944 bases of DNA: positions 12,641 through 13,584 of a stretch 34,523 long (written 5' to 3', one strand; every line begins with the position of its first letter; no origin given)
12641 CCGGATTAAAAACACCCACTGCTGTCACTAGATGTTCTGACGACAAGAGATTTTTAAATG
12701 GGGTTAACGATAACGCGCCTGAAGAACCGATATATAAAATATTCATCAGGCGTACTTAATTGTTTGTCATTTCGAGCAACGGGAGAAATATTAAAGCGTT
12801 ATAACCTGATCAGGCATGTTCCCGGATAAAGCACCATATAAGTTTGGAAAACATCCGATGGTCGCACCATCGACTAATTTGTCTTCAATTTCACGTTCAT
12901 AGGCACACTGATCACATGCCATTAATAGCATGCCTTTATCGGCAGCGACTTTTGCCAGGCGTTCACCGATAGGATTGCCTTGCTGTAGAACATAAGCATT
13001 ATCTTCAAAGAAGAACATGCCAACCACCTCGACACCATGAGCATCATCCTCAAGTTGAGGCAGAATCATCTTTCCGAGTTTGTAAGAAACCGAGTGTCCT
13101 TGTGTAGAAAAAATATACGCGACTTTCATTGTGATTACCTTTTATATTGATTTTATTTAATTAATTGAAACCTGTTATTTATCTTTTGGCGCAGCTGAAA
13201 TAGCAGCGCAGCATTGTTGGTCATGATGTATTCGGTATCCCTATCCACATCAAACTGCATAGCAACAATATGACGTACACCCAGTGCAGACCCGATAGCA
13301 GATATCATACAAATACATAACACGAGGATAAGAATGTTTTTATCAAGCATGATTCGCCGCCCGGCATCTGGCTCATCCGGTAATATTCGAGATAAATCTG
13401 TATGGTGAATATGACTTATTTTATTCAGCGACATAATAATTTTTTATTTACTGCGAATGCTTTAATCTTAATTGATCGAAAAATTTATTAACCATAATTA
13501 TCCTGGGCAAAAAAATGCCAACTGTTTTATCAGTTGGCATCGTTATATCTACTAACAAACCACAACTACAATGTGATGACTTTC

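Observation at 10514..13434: Compact DsrE-like / Fmt-like / AmmeMemoRadiSam-type radical SAM / YggX operon with no recognised pathway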

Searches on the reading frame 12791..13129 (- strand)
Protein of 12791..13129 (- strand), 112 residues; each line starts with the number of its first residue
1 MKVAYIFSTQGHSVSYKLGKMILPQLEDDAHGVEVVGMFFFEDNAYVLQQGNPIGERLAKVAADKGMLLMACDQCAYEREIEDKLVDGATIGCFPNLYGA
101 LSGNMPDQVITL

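Call 3: search_protein_families(library=pfam, proteins=[window:12791-13129:-], max_evalue=0.01)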
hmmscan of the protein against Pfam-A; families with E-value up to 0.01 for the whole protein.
window:12791-13129:- (112 aa): 2 families
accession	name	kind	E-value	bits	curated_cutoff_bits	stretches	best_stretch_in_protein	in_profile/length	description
PF02635.20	DsrE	-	0.00016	22.3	22.7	1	1-92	1-98/116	DsrE/DsrF-like family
PF02150.21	Zn_ribbon_RPB9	-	0.0094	16.2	25.2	0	64-83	17-35/36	RNA polymerases M/15 Kd subunit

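Call 4: search_protein_families(library=ncbifam, proteins=[window:12791-13129:-], max_evalue=0.01)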
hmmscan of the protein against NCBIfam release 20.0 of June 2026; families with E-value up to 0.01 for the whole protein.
window:12791-13129:- (112 aa): 2 families
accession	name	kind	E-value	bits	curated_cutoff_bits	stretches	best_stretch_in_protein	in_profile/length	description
NF040913.1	DsrE_rel_ELSE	equivalog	9.7e-54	180.4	152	1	1-112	1-125/125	SaoD/DsrE family protein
NF040732.3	DsrE_rel_SaoD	equivalog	8.7e-47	157.8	169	1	1-112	1-110/110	DsrE-related protein SaoD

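Call 28: search_solved_structures(query=window:12791-13129:-, max_evalue=1)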
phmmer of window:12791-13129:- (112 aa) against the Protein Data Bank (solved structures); distinct sequences matched with E-value up to 1: 6.
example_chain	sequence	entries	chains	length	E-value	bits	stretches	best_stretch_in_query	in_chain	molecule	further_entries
5tcu_LR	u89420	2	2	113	0.27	14.6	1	16-77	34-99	50S ribosomal protein L18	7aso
5t7v_LR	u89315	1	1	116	0.27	14.6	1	16-77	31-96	50S ribosomal protein L18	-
7asn_M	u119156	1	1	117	0.28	14.5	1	16-77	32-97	50S ribosomal protein L18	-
6s0x_M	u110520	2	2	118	0.28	14.5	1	16-77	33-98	50S ribosomal protein L18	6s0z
4wce_L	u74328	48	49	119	0.29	14.5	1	16-77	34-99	50S ribosomal protein L18 | Large ribosomal subunit protein uL18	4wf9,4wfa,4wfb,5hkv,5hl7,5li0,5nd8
9rvc_n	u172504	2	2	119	0.35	14.2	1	16-77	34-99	Large ribosomal subunit protein uL18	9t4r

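Call 55: find_homologous_proteins(query=window:12791-13129:-)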
Query window:12791-13129:- (112 aa): 5952 proteins with E <= 0.001 among 5955 candidates; the best 120 are listed.
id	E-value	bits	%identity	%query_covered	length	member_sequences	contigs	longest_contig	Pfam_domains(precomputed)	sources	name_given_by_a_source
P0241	1.0e-64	233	95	100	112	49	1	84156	-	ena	-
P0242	2.8e-64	232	95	100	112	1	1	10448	-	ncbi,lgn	-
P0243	2.9e-64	232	93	100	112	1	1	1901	-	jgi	-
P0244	5.3e-64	231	93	100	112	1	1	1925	PF02635.21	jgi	-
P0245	5.4e-64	231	93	100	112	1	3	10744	-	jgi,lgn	-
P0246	3.9e-63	228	91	100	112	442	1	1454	-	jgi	-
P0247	4.0e-63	228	91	100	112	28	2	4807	PF02635.21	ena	-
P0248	5.6e-63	228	92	100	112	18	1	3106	-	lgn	-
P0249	7.7e-63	227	93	100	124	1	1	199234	-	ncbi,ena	-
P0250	1.0e-62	227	91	100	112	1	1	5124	-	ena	-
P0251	1.0e-62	227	91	100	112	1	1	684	-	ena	-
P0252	1.1e-62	227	93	100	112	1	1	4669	-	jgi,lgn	jgi:hypothetical protein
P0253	2.0e-62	226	92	100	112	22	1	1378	PF02635.21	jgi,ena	-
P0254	2.8e-62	225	91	100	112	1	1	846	-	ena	-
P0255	3.7e-62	225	91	100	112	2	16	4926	PF02635.21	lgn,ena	-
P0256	3.8e-62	225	92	100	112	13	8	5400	PF02635.21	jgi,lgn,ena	-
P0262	1.4e-61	223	91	100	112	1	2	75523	PF02635.21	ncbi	-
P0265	1.4e-61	223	90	100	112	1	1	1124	PF02635.21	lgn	-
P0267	1.4e-61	223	90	100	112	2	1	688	PF02635.21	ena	-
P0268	1.9e-61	223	91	100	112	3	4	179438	PF02635.21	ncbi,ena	-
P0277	5.4e-61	221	90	100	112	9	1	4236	PF02635.21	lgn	-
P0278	1.4e-60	220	90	100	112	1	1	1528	PF02635.21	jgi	jgi:sulfur relay (sulfurtransferase) complex TusBCD TusD component (DsrE family)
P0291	1.4e-59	217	88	100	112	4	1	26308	PF02635.21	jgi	-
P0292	1.9e-59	216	88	100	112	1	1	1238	PF02635.21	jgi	jgi:intracellular sulfur oxidation DsrE/DsrF family protein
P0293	1.9e-59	216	88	100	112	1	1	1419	PF02635.21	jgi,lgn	-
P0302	6.9e-59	214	88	100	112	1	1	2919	PF02635.21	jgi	-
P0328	9.9e-58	211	85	100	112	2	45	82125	-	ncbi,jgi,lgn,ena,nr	ncbi:MAG TPA: SaoD/DsrE family protein [Gammaproteobacteria bacterium]|jgi:hypothetical protein|nr:S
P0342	3.7e-57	209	84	100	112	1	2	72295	-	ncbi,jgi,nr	ncbi:hypothetical protein JYT26_02950 [Beggiatoa alba]|nr:hypothetical protein [Beggiatoa alba]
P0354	7.4e-57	208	83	100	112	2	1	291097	-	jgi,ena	-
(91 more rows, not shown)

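Call 56: find_encoding_contigs(protein=P0342, flank=6000, max_places=2)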
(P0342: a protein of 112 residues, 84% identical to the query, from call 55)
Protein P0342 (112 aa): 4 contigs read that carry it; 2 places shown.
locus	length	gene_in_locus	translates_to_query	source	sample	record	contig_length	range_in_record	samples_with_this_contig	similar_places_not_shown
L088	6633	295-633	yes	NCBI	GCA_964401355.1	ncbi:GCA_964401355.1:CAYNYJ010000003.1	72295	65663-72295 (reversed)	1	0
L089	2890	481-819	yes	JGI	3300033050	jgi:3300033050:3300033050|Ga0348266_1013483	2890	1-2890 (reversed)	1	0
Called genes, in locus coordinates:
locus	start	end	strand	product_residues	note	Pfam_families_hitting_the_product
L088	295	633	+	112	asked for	-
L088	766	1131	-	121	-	PF00903:Glyoxalase, PF13669:Glyoxalase_4, PF18029:Glyoxalase_6 (weak)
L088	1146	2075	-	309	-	PF00892:EamA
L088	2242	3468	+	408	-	PF00155:Aminotran_1_2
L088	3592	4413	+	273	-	PF14805:THDPS_N_2, PF00132:Hexapep, PF14602:Hexapep_2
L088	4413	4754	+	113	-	PF03960:ArsC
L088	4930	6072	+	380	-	PF01546:Peptidase_M20, PF07687:M20_dimer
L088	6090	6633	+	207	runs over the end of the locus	PF01323:DSBA, PF13462:Thioredoxin_4 (faint), PF13743:Thioredoxin_5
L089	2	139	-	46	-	?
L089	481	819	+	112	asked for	-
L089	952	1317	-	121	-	PF00903:Glyoxalase, PF13669:Glyoxalase_4, PF18029:Glyoxalase_6 (weak)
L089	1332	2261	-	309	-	PF00892:EamA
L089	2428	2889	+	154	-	?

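Call 57: find_encoding_contigs(protein=P0354, flank=6000, max_places=2)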
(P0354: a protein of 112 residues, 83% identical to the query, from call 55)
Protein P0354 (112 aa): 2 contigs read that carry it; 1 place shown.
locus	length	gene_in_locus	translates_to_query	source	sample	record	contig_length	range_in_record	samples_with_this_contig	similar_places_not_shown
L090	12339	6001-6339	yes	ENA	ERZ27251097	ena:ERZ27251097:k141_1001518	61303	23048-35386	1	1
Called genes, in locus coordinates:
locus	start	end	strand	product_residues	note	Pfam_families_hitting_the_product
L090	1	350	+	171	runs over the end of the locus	PF07719:TPR_2 (faint), PF13428:TPR_14 (faint)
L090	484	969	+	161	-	PF22522:DUF6998 (weak)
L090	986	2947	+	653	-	PF00270:DEAD (weak), PF13307:Helicase_C_2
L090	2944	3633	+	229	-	PF00814:TsaD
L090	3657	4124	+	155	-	PF03625:DUF302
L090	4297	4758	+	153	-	-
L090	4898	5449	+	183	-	-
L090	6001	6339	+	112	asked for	-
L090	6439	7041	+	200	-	PF01545:Cation_efflux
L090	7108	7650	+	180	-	-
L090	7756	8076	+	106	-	PF07484:Collar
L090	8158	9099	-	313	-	PF00753:Lactamase_B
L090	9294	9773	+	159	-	-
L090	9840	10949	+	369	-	PF08240:ADH_N, PF00107:ADH_zinc_N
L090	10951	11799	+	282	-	PF00756:Esterase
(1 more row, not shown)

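Call 58: find_encoding_contigs(protein=P0328, flank=6000, max_places=4)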
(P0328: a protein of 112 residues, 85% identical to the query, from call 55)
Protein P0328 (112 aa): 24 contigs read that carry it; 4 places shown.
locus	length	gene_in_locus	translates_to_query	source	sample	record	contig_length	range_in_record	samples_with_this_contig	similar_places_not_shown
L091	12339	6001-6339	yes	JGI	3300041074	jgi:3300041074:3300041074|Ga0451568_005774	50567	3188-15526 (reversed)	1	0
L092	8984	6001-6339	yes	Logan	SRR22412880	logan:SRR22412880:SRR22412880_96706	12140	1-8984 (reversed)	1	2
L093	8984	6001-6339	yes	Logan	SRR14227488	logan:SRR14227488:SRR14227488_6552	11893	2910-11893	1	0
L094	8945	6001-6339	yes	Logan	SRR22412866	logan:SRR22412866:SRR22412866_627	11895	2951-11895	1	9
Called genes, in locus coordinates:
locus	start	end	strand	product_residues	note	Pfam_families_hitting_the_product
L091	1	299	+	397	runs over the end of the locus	PF06965:Na_H_antiport_1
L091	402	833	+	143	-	-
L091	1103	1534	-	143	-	-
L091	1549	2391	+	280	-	PF02678:Pirin, PF05726:Pirin_C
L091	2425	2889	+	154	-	PF01322:Cytochrom_C_2 (faint)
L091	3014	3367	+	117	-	PF06993:DUF1304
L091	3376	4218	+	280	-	-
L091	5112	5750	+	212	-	PF01810:LysE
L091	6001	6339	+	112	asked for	-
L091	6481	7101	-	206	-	PF05036:SPOR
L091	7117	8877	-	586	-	PF03485:Arg_tRNA_synt_N, PF00750:tRNA-synt_1d, PF09334:tRNA-synt_1g (faint), PF00750:tRNA-synt_1d, PF05746:DALR_1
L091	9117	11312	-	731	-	PF17764:PriA_3primeBD, PF00270:DEAD, PF04851:ResIII, PF18319:Zn_ribbon_PriA, PF00271:Helicase_C (weak), PF18074:PriA_C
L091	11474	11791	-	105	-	-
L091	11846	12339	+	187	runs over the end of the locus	-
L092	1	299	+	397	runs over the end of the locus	PF06965:Na_H_antiport_1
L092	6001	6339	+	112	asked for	-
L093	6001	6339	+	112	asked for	-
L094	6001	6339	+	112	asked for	-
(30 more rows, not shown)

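Call 78: predict_structure(alignment_id=A5)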
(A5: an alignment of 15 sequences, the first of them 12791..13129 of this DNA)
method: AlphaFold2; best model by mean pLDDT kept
length: 112 residues; sequences in the alignment: 15
mean_pLDDT: 84.8   pTM: 0.79
mean pLDDT of the five models: 84.8, 81.5, 63.4, 62.6, 61.6
residues with pLDDT >= 90: 52; 70-90: 43; 50-70: 15; < 50: 2
segments of 3 or more residues with pLDDT < 50: none
pLDDT, mean of each block of 10 residues (from residue 1): 84 65 87 88 91 93 92 91 94 70 79 80
secondary structure, 60 per line:
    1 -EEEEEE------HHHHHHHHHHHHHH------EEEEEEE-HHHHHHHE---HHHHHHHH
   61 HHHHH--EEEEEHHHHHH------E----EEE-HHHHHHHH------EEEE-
elements in order: E2-7 H14-27 E34-40 H42-48 H53-65 E68-72 H73-78 E90-92 H94-101 E108-111

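Call 81: fold_search(model_id=the predicted structure, library=pdb)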
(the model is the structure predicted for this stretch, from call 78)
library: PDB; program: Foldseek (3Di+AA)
matches with E <= 10: 979; with E <= 0.001: 12
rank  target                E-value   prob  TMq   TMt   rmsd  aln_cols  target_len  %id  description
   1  1jx7_A                4.4e-07  1.00  0.70  0.68   3.9       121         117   19  Crystal structure of ychN protein from E.coli (released 2002-09-07)
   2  2hy5_A                2.9e-06  1.00  0.71  0.63   4.1       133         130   19  Crystal structure of DsrEFH (released 2006-09-19)
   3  2d1p_A                6.8e-06  1.00  0.74  0.65   3.7       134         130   19  crystal structure of heterohexameric TusBCD proteins, which are crucial for the tRNA modification (released 2006-02-28)
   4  3mc3                  1.0e-05  1.00  0.60  0.56   4.6       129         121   18  Crystal structure of DsrE/DsrF-like family protein (NP_342589.1) from SULFOLOBUS SOLFATARICUS at 1.49 A resolution (released 2010-05-19)
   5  2pd2_A                3.7e-05  1.00  0.66  0.68   3.7       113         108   16  Crystal structure of (ST0148) conserved hypothetical from Sulfolobus Tokodaii Strain7 (released 2007-10-02)
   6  2hy5_C                7.5e-05  1.00  0.67  0.73   3.4       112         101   12  Crystal structure of DsrEFH (released 2006-09-19)
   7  2hy5_B                9.7e-05  1.00  0.65  0.57   4.9       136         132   14  Crystal structure of DsrEFH (released 2006-09-19)
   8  1l1s                  4.0e-04  1.00  0.66  0.67   4.0       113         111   12  Structure of Protein of Unknown Function MTH1491 from Methanobacterium thermoautotrophicum (released 2002-05-29)
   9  2d1p_B                4.3e-04  1.00  0.58  0.56   6.0       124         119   21  crystal structure of heterohexameric TusBCD proteins, which are crucial for the tRNA modification (released 2006-02-28)
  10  8uja_A                4.9e-04  1.00  0.66  0.68   3.7       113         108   15  T33-fn10 - Designed Tetrahedral Protein Cage Using Fragment-based Hydrogen Bond Networks (released 2024-03-06)
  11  2d1p_E                7.7e-04  1.00  0.61  0.59   5.6       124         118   20  crystal structure of heterohexameric TusBCD proteins, which are crucial for the tRNA modification (released 2006-02-28)
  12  3pnx_A                9.4e-04  1.00  0.64  0.47   4.9       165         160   13  Crystal structure of a putative sulfurtransferase dsrE (Swol_2425) from Syntrophomonas wolfei str. Goettingen at 1.92  (released 2010-12-15)
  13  2qs7_A                1.0e-03  1.00  0.67  0.56   3.9       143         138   13  CRYSTAL STRUCTURE OF a putative oxidoreductase of the DsrE/DsrF-like family (SSO1126) FROM SULFOLOBUS SOLFATARICUS P2  (released 2007-08-21)
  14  2d1p_C                1.1e-03  1.00  0.57  0.65   4.6       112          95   12  crystal structure of heterohexameric TusBCD proteins, which are crucial for the tRNA modification (released 2006-02-28)
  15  2fb6                  2.7e-03  1.00  0.70  0.68   3.8       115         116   10  Structure of Conserved Protein of Unknown Function BT1422 from Bacteroides thetaiotaomicron (released 2006-01-24)
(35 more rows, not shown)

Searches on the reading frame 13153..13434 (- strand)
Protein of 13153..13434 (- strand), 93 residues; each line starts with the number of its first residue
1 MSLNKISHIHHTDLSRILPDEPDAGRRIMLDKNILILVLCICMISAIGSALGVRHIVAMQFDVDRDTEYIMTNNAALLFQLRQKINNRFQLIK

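Call 3: search_protein_families(library=pfam, proteins=[window:13153-13434:-], max_evalue=0.01)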
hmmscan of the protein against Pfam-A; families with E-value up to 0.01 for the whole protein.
window:13153-13434:- (93 aa): 0 families

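Call 4: search_protein_families(library=ncbifam, proteins=[window:13153-13434:-], max_evalue=0.01)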
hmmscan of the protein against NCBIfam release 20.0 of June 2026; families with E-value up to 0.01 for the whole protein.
window:13153-13434:- (93 aa): 0 families

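Call 68: search_protein_families(library=pfam, proteins=[window:13153-13434:-], max_evalue=1)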
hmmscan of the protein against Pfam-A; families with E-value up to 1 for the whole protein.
window:13153-13434:- (93 aa): 0 families
